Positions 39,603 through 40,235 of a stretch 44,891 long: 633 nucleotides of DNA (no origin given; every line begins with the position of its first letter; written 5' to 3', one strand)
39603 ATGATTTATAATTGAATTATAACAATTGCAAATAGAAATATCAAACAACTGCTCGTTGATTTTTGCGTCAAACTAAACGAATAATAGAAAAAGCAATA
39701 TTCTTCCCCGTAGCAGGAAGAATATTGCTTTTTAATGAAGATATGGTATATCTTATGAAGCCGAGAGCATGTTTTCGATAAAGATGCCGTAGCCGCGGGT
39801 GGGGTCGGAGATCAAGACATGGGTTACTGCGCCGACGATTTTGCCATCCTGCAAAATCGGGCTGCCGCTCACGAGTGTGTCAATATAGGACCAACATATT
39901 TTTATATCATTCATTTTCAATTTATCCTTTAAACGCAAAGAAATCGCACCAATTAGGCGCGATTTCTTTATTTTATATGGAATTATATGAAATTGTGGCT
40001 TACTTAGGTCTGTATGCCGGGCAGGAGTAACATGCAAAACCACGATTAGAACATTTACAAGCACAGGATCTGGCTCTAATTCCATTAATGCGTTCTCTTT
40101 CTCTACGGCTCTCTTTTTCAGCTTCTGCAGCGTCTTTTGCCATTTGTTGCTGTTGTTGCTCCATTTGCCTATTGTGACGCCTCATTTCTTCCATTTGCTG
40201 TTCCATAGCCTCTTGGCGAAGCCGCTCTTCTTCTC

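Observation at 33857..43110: Four copies of the spoIVB 3' end: one live gene end plus three decaying remnants that divide about 9 kb into three single-operon cassettes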

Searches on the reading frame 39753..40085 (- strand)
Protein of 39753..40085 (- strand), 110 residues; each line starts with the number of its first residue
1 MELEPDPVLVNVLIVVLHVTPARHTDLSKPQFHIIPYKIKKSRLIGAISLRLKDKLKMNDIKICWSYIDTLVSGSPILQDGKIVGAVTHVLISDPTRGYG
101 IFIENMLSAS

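Call 8: search_protein_families(library=pfam, proteins=[window:39753-40085:-], max_evalue=0.01)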
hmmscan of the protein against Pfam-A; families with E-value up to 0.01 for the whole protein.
window:39753-40085:- (110 aa): 1 family
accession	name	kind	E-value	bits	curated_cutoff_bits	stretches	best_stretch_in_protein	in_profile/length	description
PF05580.18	Peptidase_S55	-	1.4e-17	64.9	25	1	72-107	175-210/210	SpoIVB peptidase S55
